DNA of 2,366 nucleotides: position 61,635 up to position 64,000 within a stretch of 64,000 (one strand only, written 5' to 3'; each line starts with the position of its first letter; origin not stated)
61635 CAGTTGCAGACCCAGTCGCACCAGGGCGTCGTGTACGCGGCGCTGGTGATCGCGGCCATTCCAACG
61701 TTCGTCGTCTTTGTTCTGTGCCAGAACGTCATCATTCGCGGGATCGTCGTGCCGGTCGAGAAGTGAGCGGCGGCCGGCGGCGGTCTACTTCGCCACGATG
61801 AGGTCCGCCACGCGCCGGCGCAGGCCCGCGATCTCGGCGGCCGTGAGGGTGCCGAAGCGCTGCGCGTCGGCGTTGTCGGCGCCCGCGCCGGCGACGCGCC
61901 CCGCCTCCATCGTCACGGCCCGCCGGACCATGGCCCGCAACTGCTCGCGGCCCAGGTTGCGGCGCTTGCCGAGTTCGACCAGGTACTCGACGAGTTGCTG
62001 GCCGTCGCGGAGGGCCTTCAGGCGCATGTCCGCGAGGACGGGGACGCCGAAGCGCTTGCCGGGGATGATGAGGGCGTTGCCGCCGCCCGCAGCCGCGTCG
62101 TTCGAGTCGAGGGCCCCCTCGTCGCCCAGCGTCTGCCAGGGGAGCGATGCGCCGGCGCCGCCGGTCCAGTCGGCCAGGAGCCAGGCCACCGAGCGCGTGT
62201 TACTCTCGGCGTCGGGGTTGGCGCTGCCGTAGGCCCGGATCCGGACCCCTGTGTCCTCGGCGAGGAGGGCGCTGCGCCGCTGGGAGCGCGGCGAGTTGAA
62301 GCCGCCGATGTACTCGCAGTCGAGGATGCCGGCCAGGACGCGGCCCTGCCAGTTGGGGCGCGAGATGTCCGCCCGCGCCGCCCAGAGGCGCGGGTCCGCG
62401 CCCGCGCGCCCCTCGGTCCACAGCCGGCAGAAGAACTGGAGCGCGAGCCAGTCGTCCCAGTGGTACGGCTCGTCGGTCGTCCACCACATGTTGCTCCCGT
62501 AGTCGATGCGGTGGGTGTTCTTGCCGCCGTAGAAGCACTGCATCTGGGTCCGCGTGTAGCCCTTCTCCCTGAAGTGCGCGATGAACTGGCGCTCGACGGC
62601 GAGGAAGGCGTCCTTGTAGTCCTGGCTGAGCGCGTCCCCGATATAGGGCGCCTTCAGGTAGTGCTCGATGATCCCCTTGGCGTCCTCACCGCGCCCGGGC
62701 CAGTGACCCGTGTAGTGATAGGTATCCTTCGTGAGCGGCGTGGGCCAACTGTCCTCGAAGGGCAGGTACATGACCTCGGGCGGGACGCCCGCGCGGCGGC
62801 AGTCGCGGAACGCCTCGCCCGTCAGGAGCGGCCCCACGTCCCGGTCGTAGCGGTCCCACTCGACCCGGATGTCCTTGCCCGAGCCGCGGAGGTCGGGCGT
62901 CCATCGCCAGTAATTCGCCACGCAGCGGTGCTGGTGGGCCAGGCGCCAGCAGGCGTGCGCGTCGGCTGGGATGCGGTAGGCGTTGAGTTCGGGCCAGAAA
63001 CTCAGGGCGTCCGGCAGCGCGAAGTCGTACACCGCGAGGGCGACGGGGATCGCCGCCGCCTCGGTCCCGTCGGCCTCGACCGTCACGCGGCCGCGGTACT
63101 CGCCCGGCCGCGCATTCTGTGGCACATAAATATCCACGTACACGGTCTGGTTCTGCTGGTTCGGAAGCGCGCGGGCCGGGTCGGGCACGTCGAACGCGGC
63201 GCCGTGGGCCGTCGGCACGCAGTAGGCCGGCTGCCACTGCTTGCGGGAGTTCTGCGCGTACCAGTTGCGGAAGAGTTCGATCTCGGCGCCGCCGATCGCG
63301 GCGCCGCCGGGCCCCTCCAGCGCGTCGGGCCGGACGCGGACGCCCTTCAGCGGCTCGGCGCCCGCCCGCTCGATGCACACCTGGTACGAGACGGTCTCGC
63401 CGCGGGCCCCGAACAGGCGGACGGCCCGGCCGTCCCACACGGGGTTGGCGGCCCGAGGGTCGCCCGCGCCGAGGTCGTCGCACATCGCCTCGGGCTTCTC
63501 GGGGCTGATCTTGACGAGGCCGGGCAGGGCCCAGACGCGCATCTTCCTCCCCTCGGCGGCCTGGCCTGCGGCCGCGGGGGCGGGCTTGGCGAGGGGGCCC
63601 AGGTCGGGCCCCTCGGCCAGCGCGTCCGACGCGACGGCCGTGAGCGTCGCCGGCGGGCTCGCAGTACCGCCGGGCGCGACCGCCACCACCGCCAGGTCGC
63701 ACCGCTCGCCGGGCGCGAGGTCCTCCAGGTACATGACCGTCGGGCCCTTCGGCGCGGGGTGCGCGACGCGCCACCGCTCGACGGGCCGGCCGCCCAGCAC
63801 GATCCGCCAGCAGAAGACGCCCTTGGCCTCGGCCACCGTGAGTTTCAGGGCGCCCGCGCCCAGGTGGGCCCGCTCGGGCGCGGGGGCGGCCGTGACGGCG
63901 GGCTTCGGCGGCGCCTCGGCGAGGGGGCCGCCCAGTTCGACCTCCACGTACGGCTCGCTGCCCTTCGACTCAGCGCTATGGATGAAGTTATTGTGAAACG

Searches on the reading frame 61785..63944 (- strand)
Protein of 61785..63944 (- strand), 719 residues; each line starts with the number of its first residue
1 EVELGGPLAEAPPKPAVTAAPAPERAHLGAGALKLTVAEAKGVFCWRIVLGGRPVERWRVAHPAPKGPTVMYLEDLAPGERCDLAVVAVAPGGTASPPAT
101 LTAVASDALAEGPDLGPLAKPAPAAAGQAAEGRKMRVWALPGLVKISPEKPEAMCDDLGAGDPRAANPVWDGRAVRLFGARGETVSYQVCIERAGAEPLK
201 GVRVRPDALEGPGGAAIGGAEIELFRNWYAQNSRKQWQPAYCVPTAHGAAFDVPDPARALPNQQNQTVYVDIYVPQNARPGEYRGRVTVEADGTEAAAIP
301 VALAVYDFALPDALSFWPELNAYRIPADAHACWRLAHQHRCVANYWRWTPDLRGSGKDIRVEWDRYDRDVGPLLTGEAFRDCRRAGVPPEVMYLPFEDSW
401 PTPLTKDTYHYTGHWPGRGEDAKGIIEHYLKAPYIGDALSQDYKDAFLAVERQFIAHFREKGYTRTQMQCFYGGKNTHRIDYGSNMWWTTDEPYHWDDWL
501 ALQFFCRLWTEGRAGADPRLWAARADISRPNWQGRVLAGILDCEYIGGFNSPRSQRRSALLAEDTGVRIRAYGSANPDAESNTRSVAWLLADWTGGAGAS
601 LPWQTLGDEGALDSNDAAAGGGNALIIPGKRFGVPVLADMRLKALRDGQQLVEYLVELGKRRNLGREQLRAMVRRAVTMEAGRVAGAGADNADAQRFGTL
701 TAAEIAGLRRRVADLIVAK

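Call 78: search_protein_families(library=pfam, proteins=[window:61785-63944:-], max_evalue=0.0001)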
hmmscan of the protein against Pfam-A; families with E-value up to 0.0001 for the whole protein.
window:61785-63944:- (719 aa): 1 family
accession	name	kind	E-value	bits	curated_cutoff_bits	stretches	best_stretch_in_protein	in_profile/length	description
PF22680.2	Glyco_hydro_123_N_2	-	1.2e-07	32.1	27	1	175-290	23-141/142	Glycoside hydrolase 123 N-terminal domain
